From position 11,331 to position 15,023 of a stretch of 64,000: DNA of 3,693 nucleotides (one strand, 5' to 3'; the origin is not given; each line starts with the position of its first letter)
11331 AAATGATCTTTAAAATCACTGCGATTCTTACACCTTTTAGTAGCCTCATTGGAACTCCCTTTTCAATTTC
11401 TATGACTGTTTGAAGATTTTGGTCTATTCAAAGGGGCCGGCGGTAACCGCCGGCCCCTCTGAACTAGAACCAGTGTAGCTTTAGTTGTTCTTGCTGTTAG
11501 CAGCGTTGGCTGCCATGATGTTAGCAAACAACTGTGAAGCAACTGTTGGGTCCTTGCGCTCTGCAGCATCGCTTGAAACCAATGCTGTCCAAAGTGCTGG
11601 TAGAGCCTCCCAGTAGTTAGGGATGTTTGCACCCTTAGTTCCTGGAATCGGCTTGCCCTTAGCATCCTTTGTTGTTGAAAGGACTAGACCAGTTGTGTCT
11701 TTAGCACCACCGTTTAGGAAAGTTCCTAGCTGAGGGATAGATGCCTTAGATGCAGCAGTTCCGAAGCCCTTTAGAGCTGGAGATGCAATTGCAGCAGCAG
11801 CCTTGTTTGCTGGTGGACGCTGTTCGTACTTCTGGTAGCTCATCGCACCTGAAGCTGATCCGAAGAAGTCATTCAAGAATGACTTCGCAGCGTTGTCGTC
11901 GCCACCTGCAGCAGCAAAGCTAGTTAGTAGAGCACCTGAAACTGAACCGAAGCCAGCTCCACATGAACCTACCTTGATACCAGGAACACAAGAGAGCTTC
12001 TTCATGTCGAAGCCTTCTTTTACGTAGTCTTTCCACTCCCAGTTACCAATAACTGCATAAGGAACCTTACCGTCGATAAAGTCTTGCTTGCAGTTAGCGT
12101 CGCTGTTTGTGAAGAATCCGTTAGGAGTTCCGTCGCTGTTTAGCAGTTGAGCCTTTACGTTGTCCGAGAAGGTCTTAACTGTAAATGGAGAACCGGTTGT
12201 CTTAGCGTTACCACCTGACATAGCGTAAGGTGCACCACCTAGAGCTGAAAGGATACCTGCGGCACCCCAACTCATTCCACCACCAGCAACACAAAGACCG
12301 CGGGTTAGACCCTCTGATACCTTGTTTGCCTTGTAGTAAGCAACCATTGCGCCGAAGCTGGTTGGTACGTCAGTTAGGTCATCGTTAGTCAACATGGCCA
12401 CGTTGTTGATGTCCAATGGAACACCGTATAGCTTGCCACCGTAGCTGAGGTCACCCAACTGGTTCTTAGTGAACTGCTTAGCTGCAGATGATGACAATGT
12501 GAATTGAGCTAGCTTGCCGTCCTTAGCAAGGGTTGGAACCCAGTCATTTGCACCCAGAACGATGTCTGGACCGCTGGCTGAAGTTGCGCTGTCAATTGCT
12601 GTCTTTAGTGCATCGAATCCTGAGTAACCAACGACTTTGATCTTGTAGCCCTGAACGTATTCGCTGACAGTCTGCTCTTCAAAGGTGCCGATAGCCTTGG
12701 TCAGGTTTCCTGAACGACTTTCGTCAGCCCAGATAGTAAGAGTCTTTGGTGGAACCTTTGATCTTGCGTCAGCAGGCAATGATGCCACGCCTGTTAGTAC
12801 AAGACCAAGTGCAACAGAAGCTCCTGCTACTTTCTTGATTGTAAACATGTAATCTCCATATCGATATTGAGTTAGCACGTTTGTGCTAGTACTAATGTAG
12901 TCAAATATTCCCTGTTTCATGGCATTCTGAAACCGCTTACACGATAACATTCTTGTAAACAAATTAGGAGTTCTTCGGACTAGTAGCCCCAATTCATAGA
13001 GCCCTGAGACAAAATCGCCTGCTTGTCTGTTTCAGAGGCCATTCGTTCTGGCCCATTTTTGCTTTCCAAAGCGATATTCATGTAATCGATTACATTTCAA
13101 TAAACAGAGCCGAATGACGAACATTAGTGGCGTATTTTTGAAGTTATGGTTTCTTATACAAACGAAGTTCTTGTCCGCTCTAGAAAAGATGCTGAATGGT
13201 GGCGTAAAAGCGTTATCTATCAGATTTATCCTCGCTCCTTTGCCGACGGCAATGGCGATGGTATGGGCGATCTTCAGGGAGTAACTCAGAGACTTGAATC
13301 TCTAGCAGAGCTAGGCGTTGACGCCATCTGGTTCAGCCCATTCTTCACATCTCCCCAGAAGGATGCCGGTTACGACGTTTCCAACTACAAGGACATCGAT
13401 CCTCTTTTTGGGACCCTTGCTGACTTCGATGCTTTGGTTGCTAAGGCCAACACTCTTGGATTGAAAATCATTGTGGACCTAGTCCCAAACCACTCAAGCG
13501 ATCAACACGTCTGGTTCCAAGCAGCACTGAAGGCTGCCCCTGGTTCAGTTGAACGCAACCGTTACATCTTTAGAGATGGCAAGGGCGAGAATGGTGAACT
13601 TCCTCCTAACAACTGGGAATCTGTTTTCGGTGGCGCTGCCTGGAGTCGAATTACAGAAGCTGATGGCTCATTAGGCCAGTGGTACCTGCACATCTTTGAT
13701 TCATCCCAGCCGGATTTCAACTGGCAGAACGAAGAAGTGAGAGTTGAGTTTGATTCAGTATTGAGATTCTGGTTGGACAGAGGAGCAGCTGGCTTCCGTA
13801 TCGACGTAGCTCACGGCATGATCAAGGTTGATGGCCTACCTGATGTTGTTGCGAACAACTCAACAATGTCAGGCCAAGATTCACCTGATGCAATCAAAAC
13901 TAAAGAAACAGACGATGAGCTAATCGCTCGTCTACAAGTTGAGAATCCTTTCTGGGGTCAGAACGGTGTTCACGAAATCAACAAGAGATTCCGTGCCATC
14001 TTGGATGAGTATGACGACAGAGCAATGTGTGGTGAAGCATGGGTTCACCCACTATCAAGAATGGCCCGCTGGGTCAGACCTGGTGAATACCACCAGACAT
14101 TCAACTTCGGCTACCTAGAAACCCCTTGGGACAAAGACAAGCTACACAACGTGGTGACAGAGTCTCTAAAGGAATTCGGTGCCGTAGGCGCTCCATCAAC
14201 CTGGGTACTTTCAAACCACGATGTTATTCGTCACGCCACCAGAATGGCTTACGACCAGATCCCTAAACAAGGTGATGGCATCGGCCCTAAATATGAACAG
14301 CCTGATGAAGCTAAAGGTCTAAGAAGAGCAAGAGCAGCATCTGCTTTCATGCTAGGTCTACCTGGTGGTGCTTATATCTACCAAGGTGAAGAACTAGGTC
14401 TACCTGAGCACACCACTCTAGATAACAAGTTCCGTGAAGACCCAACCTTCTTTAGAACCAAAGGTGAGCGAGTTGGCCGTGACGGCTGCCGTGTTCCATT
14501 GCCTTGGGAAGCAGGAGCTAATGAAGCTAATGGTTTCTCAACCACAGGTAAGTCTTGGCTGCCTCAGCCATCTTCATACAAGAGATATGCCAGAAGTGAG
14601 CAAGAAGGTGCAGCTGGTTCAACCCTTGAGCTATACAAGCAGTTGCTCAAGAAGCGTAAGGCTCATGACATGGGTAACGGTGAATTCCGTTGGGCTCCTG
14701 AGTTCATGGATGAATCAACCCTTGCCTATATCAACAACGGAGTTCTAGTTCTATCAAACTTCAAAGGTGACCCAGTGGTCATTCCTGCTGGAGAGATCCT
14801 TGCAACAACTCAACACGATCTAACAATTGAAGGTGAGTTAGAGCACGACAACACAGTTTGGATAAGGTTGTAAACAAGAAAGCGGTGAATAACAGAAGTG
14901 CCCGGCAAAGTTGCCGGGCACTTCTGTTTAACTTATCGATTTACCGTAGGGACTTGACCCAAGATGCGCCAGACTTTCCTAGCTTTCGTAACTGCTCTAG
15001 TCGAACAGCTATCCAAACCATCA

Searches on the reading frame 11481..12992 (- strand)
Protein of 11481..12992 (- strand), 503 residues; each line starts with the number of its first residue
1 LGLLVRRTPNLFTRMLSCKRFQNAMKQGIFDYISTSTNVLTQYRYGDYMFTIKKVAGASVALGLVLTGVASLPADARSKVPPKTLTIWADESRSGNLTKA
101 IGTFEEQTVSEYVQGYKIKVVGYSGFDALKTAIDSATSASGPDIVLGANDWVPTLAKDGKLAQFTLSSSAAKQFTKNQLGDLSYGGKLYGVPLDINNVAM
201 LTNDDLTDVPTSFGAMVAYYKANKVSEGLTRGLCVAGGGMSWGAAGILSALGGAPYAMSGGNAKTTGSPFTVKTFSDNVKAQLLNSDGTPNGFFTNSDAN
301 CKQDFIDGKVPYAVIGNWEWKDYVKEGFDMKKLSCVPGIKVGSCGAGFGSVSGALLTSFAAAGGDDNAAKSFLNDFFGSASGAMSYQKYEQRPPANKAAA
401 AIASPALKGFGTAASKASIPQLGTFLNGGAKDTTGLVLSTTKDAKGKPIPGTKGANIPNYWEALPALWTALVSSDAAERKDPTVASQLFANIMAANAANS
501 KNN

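Call 72: search_protein_families(library=pfam, proteins=[window:11481-12992:-], max_evalue=0.00001)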
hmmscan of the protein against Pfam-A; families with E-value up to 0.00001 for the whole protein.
window:11481-12992:- (503 aa): 2 families
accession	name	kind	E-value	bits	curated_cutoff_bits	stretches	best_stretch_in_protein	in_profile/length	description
PF13416.11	SBP_bac_8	-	5.6e-24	85.8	27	1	103-404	5-268/279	Bacterial extracellular solute-binding protein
PF01547.30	SBP_bac_1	-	1.2e-10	42.3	26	1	110-329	15-251/307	Bacterial extracellular solute-binding protein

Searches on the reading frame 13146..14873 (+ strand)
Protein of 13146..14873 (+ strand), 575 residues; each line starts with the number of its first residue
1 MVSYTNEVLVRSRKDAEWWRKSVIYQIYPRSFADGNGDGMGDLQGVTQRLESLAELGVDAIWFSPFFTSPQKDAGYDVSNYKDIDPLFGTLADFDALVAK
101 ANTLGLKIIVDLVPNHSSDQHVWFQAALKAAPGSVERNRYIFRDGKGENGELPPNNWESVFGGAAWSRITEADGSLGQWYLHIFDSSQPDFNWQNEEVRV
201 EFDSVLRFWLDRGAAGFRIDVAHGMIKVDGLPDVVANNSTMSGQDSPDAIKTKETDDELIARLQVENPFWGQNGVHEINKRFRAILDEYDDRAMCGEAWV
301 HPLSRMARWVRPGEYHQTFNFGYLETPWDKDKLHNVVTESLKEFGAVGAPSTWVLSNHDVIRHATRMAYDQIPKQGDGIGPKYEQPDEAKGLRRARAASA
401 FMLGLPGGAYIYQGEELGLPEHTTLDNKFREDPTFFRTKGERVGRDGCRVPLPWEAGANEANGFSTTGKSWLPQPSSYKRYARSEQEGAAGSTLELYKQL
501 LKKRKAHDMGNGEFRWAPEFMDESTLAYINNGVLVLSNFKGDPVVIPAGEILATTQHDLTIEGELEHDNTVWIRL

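Call 72: search_protein_families(library=pfam, proteins=[window:13146-14873:+], max_evalue=0.00001)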
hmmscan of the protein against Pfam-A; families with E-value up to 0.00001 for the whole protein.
window:13146-14873:+ (575 aa): 1 family
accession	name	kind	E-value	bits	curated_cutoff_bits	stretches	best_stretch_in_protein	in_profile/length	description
PF00128.31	Alpha-amylase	-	4.3e-102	343.1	22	1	26-508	1-441/446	Alpha amylase, catalytic domain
